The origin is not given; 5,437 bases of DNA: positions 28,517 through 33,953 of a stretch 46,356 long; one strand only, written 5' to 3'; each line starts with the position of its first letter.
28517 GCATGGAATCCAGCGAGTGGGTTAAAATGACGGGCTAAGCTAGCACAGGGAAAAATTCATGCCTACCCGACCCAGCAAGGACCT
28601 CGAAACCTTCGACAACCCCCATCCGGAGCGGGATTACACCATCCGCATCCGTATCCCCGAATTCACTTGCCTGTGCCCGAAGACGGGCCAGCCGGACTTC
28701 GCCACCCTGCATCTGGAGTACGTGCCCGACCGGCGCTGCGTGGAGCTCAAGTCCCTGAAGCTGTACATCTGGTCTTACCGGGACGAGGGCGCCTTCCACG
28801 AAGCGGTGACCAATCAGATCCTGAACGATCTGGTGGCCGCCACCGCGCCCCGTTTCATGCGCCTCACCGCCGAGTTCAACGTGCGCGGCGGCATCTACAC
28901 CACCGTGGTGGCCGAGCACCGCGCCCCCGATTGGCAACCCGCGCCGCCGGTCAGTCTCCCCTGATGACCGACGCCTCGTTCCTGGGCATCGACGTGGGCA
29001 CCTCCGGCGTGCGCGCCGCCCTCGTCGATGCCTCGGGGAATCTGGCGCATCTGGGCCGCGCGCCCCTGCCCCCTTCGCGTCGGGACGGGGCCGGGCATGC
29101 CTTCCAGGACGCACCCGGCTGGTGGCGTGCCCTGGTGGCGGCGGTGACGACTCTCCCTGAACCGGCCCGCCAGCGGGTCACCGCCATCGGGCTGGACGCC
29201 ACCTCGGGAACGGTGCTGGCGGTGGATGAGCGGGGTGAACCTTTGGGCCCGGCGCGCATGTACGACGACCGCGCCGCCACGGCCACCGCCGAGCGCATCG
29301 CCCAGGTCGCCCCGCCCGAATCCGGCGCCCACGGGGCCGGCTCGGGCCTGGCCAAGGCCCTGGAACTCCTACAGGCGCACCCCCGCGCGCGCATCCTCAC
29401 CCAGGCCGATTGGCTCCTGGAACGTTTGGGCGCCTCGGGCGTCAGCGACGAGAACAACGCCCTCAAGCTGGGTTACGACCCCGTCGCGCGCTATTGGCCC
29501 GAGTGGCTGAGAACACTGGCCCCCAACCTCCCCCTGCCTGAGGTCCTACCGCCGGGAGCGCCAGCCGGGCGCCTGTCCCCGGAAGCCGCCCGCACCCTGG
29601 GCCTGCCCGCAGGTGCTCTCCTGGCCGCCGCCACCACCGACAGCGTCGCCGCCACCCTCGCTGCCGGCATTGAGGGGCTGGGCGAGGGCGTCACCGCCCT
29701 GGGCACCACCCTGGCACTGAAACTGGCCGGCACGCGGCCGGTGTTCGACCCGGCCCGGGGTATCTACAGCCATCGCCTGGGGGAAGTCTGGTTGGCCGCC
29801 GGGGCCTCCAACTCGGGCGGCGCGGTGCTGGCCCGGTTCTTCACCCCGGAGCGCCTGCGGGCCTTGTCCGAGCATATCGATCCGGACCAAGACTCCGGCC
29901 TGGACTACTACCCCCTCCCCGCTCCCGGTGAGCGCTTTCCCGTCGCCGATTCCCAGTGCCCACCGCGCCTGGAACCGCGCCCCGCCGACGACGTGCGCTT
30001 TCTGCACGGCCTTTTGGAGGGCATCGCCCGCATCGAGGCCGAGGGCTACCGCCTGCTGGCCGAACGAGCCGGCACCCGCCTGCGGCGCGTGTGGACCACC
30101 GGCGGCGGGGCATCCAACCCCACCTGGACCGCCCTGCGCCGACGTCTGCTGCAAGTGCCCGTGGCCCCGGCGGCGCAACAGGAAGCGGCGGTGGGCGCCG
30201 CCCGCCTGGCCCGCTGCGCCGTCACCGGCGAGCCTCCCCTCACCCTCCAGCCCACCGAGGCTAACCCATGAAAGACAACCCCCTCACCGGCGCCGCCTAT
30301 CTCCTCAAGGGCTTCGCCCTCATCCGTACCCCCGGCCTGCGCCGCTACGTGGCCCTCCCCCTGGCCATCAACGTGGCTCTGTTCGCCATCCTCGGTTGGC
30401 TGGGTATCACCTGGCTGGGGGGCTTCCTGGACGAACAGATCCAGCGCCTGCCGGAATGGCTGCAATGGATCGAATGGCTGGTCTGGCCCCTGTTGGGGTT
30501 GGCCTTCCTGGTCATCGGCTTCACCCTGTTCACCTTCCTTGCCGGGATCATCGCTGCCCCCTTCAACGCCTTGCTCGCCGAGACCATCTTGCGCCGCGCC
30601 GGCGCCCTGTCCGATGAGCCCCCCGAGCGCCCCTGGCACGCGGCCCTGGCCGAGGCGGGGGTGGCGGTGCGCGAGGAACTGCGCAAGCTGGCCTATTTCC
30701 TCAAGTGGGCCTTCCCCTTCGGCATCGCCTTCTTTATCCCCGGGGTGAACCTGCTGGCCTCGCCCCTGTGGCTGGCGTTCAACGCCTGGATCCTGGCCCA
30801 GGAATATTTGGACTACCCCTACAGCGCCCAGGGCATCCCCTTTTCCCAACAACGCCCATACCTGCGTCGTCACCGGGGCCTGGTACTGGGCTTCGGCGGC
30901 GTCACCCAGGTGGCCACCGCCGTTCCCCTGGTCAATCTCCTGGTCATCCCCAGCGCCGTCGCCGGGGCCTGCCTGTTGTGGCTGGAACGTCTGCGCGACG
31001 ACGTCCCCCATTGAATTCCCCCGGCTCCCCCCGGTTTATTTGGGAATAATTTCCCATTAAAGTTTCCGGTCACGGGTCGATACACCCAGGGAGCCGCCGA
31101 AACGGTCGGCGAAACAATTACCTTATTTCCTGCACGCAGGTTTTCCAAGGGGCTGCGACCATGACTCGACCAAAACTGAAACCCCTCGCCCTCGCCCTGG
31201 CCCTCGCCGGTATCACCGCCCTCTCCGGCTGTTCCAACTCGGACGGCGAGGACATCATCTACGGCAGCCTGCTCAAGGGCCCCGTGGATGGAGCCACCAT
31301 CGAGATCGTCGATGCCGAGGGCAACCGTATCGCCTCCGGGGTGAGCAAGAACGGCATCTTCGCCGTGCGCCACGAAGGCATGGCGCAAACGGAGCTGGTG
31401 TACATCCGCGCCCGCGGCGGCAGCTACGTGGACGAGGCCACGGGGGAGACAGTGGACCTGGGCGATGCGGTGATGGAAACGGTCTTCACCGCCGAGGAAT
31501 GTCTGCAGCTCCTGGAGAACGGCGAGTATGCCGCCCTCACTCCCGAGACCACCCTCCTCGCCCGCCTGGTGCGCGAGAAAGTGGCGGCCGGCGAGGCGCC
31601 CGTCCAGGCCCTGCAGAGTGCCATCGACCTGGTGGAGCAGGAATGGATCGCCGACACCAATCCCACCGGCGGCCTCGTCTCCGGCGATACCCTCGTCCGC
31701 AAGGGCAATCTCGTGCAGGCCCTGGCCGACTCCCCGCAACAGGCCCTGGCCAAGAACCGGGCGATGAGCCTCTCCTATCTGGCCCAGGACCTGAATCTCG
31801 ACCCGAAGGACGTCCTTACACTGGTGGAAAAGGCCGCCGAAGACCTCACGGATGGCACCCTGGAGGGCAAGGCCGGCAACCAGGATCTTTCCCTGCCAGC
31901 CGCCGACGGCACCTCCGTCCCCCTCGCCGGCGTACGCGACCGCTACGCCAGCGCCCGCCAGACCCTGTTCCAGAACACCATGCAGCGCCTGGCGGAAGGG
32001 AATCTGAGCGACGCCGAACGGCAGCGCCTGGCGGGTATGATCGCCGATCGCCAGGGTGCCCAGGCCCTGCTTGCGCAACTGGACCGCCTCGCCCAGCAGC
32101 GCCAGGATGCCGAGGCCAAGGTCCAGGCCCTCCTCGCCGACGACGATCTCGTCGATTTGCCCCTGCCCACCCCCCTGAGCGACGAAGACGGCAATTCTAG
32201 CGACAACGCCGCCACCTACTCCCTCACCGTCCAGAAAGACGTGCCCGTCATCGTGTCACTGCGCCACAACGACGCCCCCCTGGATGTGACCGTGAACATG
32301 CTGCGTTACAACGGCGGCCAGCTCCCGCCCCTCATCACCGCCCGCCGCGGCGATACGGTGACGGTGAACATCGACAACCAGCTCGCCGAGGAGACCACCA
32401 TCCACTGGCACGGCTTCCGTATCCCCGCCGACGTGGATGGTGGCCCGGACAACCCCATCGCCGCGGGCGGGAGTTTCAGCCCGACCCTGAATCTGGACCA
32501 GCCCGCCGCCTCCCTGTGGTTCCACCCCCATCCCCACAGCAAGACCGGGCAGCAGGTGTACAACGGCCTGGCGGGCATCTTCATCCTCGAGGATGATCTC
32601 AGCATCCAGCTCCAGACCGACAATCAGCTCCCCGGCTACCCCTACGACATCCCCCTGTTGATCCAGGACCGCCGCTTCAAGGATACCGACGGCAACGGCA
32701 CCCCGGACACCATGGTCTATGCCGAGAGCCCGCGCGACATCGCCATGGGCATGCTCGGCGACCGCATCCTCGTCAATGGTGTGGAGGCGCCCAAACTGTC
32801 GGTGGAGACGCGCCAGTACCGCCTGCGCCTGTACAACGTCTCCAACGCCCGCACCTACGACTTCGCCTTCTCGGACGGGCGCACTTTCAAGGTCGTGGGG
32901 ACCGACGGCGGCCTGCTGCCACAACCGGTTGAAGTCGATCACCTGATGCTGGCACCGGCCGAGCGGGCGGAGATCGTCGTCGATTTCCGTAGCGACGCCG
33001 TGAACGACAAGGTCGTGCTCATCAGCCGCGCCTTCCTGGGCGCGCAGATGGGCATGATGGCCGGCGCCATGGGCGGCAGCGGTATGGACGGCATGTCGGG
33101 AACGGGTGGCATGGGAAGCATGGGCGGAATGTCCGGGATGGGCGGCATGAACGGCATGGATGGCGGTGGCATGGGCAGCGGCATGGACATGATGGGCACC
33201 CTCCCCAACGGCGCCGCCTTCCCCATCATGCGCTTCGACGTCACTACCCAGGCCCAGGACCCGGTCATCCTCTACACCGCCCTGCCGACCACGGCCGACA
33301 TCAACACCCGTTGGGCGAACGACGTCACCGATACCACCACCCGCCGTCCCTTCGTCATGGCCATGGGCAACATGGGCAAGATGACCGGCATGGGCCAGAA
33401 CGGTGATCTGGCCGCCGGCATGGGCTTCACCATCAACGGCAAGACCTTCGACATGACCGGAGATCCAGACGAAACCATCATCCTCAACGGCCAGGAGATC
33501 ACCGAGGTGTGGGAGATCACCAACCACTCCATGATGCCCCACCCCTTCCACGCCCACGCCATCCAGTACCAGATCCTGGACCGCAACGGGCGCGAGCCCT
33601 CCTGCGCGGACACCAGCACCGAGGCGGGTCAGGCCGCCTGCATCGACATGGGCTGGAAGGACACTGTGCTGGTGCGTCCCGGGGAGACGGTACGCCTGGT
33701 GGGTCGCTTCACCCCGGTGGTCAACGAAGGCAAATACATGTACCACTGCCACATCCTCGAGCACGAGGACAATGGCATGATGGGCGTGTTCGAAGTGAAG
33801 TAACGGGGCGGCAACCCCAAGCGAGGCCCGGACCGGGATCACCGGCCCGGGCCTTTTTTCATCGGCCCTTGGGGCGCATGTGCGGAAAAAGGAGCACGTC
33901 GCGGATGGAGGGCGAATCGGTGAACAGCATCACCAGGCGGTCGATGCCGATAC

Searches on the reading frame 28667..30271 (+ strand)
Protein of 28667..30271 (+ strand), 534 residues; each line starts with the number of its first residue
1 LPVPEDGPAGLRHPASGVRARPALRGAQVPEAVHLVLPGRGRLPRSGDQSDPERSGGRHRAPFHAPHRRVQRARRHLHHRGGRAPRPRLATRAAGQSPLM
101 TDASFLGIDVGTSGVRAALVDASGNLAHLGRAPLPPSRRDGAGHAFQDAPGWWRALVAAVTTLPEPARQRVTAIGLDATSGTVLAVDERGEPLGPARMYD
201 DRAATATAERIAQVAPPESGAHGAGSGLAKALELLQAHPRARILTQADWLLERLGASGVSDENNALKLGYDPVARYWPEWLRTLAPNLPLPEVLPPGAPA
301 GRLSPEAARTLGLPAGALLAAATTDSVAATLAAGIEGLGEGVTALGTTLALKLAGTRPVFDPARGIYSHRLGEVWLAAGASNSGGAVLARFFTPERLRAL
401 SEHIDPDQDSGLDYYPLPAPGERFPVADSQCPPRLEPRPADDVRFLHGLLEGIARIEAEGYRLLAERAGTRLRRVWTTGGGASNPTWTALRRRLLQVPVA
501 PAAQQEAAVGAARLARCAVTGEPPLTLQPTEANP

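Call 79: search_protein_families(library=pfam, proteins=[window:28667-30271:+], max_evalue=0.00001)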
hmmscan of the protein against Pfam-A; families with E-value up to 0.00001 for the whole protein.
window:28667-30271:+ (534 aa): 2 families
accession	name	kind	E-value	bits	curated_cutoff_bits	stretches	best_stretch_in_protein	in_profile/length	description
PF00370.27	FGGY_N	-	1.1e-15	58.4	28.8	1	105-331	2-244/245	FGGY family of carbohydrate kinases, N-terminal domain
PF02782.22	FGGY_C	-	5e-10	39.9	27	1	344-517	4-196/198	FGGY family of carbohydrate kinases, C-terminal domain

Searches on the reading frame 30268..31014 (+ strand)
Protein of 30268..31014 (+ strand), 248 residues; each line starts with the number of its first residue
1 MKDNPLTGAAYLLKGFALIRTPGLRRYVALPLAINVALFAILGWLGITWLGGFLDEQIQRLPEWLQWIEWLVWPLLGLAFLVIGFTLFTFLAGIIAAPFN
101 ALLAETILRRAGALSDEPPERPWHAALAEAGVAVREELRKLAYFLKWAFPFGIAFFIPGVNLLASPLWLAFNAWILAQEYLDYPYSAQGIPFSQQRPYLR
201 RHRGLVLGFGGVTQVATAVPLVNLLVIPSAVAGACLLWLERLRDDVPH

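Call 79: search_protein_families(library=pfam, proteins=[window:30268-31014:+], max_evalue=0.00001)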
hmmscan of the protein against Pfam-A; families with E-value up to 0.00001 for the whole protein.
window:30268-31014:+ (248 aa): 1 family
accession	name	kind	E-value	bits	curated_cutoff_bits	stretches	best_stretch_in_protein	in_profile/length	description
PF07264.17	EI24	-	2.8e-45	155.4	32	1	11-228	1-199/199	Sulfate transporter CysZ/Etoposide-induced protein 2.4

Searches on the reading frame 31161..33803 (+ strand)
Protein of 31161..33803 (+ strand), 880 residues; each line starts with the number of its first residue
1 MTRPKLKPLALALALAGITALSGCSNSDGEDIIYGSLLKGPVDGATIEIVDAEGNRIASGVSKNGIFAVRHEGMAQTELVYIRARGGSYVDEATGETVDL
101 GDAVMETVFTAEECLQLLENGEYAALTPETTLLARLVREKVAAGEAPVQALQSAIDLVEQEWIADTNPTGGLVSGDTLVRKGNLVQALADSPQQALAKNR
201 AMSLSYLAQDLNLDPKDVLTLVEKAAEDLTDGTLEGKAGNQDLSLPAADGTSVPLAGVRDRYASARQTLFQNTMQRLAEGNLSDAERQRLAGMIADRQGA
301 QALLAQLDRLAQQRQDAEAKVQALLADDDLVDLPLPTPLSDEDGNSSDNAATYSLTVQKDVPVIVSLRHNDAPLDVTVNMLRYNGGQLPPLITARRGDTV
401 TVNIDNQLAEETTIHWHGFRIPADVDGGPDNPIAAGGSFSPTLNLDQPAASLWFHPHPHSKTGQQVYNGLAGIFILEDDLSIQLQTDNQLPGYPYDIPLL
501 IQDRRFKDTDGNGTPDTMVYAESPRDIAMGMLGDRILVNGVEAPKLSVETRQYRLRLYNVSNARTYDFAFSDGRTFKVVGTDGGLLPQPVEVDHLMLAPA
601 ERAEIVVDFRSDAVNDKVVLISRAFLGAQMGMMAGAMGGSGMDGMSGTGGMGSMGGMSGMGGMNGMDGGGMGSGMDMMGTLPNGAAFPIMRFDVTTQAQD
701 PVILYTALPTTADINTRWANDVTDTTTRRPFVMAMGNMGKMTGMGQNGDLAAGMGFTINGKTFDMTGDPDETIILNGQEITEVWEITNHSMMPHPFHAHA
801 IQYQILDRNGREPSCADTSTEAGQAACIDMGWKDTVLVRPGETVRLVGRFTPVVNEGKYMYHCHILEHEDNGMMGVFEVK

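Call 79: search_protein_families(library=pfam, proteins=[window:31161-33803:+], max_evalue=0.00001)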
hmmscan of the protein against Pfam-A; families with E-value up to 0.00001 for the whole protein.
window:31161-33803:+ (880 aa): 3 families
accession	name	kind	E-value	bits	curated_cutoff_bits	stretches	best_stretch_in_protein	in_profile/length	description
PF07732.21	Cu-oxidase_3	-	2.1e-29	102.5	21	1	373-479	9-117/119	Multicopper oxidase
PF07731.20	Cu-oxidase_2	-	3.6e-28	98.5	20.4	1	759-880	24-134/137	Multicopper oxidase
PF00394.28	Cu-oxidase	-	1.5e-08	35.3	21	1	530-611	33-124/157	Multicopper oxidase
